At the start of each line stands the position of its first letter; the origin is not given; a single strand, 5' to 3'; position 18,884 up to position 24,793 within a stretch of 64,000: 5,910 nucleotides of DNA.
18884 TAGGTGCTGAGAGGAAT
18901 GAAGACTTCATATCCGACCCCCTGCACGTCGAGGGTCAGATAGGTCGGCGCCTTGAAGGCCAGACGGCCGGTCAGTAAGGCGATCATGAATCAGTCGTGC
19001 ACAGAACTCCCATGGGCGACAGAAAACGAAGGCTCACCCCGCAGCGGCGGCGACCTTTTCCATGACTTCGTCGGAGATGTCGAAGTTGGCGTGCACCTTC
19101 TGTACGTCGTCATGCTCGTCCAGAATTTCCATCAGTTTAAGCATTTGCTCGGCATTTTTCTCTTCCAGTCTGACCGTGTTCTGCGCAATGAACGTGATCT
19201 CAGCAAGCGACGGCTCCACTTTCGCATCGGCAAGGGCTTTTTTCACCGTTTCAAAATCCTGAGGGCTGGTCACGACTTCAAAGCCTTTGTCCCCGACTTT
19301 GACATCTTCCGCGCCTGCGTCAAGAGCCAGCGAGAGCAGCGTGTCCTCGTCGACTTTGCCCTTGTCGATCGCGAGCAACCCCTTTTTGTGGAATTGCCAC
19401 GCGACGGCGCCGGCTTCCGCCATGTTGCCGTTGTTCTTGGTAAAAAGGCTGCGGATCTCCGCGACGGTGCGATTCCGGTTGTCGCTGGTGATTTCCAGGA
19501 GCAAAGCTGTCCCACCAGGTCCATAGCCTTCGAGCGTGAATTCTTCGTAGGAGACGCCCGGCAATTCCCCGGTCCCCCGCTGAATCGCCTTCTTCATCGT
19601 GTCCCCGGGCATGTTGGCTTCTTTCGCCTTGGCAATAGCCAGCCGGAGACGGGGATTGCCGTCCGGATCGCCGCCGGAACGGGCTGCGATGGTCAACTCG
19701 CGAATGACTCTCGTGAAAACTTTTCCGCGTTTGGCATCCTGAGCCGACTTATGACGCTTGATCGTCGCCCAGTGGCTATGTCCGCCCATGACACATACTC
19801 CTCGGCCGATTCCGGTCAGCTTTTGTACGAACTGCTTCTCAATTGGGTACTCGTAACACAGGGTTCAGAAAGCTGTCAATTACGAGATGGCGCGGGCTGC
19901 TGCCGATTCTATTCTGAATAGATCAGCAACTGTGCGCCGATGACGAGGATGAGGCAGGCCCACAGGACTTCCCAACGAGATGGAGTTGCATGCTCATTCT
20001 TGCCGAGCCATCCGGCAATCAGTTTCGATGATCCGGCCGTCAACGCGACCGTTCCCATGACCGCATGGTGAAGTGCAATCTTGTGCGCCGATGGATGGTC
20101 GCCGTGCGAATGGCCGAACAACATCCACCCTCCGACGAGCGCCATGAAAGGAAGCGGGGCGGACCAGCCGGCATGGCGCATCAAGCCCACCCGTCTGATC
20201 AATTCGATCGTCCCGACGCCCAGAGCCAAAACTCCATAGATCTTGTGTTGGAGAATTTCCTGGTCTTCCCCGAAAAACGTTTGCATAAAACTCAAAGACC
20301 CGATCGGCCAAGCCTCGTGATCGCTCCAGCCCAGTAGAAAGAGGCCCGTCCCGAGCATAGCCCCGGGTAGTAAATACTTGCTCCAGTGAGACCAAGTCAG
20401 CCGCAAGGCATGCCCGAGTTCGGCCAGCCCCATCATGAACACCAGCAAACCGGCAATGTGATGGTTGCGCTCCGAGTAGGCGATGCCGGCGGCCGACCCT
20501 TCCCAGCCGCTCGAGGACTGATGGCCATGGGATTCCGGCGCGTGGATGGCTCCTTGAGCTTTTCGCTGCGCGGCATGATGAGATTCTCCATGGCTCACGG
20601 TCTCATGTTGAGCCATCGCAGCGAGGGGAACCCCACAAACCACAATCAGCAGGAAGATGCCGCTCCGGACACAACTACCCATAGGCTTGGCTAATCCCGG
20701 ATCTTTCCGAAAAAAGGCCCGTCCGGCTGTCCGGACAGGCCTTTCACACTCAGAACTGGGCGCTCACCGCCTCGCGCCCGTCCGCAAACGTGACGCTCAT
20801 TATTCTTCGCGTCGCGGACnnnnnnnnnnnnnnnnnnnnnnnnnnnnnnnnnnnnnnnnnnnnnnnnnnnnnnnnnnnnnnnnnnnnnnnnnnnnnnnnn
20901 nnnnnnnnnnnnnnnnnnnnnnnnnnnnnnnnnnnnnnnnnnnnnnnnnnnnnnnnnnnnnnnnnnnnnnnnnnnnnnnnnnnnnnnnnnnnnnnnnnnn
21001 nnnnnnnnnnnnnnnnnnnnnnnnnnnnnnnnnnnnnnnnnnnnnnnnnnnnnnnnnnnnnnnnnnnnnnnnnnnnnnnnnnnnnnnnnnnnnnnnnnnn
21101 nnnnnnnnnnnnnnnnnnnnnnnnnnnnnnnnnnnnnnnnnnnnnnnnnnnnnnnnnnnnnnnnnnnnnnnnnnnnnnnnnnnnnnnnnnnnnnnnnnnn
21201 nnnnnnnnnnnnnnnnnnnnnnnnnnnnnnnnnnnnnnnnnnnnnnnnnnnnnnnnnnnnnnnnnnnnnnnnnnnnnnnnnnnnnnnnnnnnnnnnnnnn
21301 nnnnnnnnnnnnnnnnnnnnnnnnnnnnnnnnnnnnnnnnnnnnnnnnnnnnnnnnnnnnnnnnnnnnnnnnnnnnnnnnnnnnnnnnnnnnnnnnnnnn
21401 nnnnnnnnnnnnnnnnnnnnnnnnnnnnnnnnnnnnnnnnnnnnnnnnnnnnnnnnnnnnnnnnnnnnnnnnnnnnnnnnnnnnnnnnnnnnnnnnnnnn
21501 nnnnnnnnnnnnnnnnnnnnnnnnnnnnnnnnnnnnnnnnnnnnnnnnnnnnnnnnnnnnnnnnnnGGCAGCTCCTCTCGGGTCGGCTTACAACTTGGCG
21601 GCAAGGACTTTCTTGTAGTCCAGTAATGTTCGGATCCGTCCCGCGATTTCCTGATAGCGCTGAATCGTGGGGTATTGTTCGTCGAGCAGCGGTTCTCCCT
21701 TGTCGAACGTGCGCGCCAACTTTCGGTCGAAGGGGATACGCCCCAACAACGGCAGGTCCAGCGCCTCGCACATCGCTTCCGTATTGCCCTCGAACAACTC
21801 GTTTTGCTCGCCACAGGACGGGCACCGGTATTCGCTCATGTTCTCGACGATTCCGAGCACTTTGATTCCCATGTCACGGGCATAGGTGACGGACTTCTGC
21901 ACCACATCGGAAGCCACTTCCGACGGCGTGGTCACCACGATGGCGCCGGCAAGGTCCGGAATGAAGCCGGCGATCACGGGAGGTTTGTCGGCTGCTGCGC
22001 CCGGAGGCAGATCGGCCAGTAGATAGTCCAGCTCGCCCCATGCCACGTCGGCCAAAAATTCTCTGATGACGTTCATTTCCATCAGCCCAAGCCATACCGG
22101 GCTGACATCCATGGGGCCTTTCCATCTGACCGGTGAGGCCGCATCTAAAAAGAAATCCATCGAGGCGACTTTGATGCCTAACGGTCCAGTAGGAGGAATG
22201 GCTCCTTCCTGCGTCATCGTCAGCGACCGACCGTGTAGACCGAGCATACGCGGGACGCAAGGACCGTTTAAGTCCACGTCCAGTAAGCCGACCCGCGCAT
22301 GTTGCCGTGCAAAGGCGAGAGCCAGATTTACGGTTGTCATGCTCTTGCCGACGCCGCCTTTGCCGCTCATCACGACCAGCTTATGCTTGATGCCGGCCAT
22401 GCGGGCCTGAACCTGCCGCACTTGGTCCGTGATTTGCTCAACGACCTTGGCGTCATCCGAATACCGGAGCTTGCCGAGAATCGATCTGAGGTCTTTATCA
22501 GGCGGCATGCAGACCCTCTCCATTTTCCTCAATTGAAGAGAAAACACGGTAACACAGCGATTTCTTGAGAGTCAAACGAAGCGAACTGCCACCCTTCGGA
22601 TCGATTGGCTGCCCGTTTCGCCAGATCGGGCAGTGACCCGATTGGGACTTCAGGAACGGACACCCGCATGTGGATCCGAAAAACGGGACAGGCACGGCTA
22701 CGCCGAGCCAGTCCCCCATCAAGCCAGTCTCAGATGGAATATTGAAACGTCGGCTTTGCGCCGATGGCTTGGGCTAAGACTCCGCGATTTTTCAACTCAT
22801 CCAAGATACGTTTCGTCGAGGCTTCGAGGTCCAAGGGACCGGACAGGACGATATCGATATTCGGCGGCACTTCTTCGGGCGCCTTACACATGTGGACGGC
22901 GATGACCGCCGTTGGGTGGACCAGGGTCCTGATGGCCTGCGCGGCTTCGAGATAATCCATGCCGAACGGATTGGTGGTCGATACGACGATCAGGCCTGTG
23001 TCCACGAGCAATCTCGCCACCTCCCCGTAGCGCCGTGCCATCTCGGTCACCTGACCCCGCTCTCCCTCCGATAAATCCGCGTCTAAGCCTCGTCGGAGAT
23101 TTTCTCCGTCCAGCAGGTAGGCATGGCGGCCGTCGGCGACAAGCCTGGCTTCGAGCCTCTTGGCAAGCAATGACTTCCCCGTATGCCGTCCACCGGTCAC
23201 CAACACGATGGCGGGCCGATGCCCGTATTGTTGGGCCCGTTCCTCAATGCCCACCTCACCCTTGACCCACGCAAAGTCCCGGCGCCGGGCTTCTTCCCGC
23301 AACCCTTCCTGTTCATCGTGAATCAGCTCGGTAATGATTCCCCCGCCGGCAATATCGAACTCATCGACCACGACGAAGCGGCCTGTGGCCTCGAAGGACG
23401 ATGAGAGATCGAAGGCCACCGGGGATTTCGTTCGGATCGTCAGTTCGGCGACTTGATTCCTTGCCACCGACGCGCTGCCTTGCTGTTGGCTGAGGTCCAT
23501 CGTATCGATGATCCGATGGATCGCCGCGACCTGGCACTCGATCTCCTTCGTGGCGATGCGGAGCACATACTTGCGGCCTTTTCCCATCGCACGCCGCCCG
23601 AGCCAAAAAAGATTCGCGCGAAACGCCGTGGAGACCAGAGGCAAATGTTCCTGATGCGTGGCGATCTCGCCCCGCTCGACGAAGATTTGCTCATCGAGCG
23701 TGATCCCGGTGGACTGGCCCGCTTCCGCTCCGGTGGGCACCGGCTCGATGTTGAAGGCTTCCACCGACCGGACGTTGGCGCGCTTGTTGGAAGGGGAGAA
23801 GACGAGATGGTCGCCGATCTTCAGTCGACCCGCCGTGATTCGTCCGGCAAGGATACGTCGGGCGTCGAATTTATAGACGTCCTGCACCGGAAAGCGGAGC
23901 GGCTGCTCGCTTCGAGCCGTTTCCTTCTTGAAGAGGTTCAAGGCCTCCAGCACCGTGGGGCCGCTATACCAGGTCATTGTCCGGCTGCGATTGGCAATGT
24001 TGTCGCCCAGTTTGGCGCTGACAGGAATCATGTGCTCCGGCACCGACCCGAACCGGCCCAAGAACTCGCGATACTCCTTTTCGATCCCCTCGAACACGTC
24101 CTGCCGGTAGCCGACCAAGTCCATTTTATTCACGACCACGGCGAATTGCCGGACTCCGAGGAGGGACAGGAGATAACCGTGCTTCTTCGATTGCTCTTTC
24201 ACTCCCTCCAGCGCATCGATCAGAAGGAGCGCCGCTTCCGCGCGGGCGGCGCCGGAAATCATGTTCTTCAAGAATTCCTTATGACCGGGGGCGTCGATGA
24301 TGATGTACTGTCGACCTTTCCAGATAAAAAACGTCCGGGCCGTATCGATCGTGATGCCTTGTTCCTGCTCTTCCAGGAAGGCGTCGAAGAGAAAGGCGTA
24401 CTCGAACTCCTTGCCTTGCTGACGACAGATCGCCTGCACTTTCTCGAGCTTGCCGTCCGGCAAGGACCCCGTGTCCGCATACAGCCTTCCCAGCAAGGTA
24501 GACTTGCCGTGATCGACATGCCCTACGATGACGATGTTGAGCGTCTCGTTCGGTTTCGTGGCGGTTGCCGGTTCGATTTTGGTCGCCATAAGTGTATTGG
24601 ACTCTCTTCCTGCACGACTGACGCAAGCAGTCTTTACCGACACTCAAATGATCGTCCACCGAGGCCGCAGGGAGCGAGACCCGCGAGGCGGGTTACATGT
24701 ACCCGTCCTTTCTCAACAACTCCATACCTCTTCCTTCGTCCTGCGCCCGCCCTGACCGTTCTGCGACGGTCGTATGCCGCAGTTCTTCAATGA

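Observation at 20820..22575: Self-contained Mrp ATPase + CxxC/PCP_red operon: a possible uncharacterised Fe-S/metal delivery module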

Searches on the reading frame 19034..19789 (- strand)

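Call 3: search_protein_families(library=pfam, proteins=[window:19034-19789:-], max_evalue=0.01)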
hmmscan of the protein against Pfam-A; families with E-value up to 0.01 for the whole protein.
window:19034-19789:- (251 aa): 3 families
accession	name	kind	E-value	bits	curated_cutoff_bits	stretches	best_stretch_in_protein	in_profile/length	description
PF01709.26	Transcrip_reg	-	1.2e-55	188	27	1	81-236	1-160/160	TACO1/YebC second and third domain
PF20772.2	TACO1_YebC_N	-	1.8e-30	105.6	36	1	5-75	1-73/73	TACO1/YebC protein N-terminal domain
PF01571.26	GCV_T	-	0.0027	17.4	25.6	1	165-210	187-232/255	Aminomethyltransferase folate-binding domain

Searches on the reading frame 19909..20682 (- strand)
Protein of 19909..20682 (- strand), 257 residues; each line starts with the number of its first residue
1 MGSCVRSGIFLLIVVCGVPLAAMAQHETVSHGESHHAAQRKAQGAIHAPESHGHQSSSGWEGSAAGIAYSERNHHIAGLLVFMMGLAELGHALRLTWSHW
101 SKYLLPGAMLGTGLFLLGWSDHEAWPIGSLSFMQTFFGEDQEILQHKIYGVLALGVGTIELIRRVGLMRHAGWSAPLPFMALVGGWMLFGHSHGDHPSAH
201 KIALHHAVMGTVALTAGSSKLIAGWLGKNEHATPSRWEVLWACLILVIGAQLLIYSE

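Call 3: search_protein_families(library=pfam, proteins=[window:19909-20682:-], max_evalue=0.01)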
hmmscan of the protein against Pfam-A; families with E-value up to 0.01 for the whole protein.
window:19909-20682:- (257 aa): 1 family
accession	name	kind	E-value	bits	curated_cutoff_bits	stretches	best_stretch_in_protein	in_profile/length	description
PF22570.1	LiaF-TM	-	0.0026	19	27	0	227-254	64-92/98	LiaF transmembrane domain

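Call 4: search_protein_families(library=ncbifam, proteins=[window:19909-20682:-], max_evalue=0.01)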
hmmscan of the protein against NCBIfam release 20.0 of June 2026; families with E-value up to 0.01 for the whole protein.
window:19909-20682:- (257 aa): 0 families

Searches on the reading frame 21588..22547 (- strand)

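Call 3: search_protein_families(library=pfam, proteins=[window:21588-22547:-], max_evalue=0.01)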
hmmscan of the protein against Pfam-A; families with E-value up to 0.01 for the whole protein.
window:21588-22547:- (319 aa): 9 families
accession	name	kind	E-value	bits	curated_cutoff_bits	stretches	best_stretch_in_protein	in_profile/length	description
PF10609.15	ParA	-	9.5e-75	251.6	27.1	1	53-305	2-245/246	NUBPL iron-transfer P-loop NTPase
PF01656.29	CbiA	-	1.7e-13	51.1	25.4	1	57-287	1-125/125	CobQ/CobB/MinD/ParA nucleotide binding domain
PF00142.24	Fer4_NifH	-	7.7e-06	26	25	1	58-89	3-34/271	4Fe-4S iron sulfur cluster binding proteins, NifH/frxC family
PF13614.12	AAA_31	-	8e-06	26.4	27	1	57-93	4-40/177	AAA domain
PF09140.17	MipZ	-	3.5e-05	23.7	20.7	1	55-101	1-47/262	ATPase MipZ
PF13500.12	AAA_26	-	0.00065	20.1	27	0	203-278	132-195/198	AAA domain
PF02374.21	ArsA_ATPase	-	0.001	18.8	24.3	1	56-92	2-38/305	Anion-transporting ATPase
PF13481.12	AAA_25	-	0.0011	19.1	27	1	37-84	13-62/195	AAA domain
PF20720.3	nSTAND3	-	0.0062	16.7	27.2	1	53-85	15-47/155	Novel STAND NTPase 3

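Call 4: search_protein_families(library=ncbifam, proteins=[window:21588-22547:-], max_evalue=0.01)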
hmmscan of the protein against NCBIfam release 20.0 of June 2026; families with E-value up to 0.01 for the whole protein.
window:21588-22547:- (319 aa): 23 families
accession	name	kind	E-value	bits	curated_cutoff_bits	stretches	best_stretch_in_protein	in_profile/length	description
NF041136.1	MrpORP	equivalog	2e-77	260.9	450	1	51-306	2-249/365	iron-sulfur cluster carrier protein MrpORP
NF008669.0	PRK11670.1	equivalog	4.6e-51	173.8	348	1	45-311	98-355/369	iron-sulfur cluster carrier protein ApbC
TIGR01968.1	minD_bact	equivalog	4.4e-14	52.5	212.9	2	57-105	4-52/261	septum site-determining protein MinD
TIGR01969.1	minD_arch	subfamily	1.3e-13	50.7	201.75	2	57-111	3-57/251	cell division ATPase MinD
TIGR01007.1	eps_fam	subfamily_domain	1.8e-09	37.4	108.05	1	46-100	10-63/204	polysaccharide biosynthesis tyrosine autokinase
NF047398.1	AAA_KGGVGR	domain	1.2e-08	35.5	90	1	57-105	5-53/190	KGGVGR-motif variant AAA ATPase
TIGR03018.1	pepcterm_TyrKin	hypoth_equivalog_domain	9.1e-08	31.7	230.65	1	48-106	29-88/207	XrtA-associated tyrosine autokinase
TIGR03815.1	CpaE_hom_Actino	equivalog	1.3e-06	27.8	154.45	1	55-103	112-160/340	septum site-determining protein Ssd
NF041546.1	ParA_partition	equivalog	1.8e-06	27.7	180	1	58-93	3-38/203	ParA family partition ATPase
NF008079.0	PRK10818.1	equivalog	5e-06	26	508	0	57-94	5-42/270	septum site-determining protein MinD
TIGR01281.1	DPOR_bchL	equivalog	1.4e-05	24.7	345.15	1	59-87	4-32/268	ferredoxin:protochlorophyllide reductase (ATP-dependent) iron-sulfur ATP-binding protein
TIGR02016.1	BchX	equivalog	1.7e-05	24.3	331.2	1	57-93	2-38/296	chlorophyllide a reductase iron protein subunit X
NF053622.1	ATPseBagAMYCTU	equivalog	0.00019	21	400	1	54-92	6-44/325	ATPase BagA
TIGR04291.1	arsen_driv_ArsA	equivalog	0.00027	19.8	650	1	19-89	281-354/565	arsenical pump-driving ATPase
TIGR03499.1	FlhF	equivalog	0.00042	20.4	174.15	1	33-92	175-237/286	flagellar biosynthesis GTPase FlhF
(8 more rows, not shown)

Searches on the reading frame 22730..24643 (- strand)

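Call 3: search_protein_families(library=pfam, proteins=[window:22730-24643:-], max_evalue=0.01)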
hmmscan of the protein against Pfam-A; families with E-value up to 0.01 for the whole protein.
window:22730-24643:- (637 aa): 9 families
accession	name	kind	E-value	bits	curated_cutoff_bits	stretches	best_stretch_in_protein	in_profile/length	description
PF00009.33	GTP_EFTU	-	2.2e-45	155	26.5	1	33-230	2-177/188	Elongation factor Tu GTP binding domain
PF22594.2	GTP-eEF1A_C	-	1.2e-17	64.5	27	1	341-438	2-101/101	GTP-eEF1A C-terminal domain-like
PF01583.26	APS_kinase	-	4.5e-16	59.7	21.1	1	477-585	2-107/152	Adenylylsulphate kinase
PF01926.29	MMR_HSR1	-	5.2e-07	30.2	21.9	1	93-173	28-113/113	50S ribosome-binding GTPase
PF13401.12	AAA_22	-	3.8e-05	24.4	27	0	477-511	5-39/130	AAA domain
PF13173.12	AAA_14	-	0.0019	18.6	27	0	478-517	3-41/129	AAA domain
PF13191.12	AAA_16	-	0.0025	18.8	32.6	0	475-512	22-57/167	AAA ATPase domain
PF03144.31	GTP_EFTU_D2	-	0.0034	18.2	30.3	1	264-326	3-70/73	Elongation factor Tu domain 2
PF03143.23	GTP_EFTU_D3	-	0.0081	16.9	27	0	352-440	25-105/106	Elongation factor Tu C-terminal domain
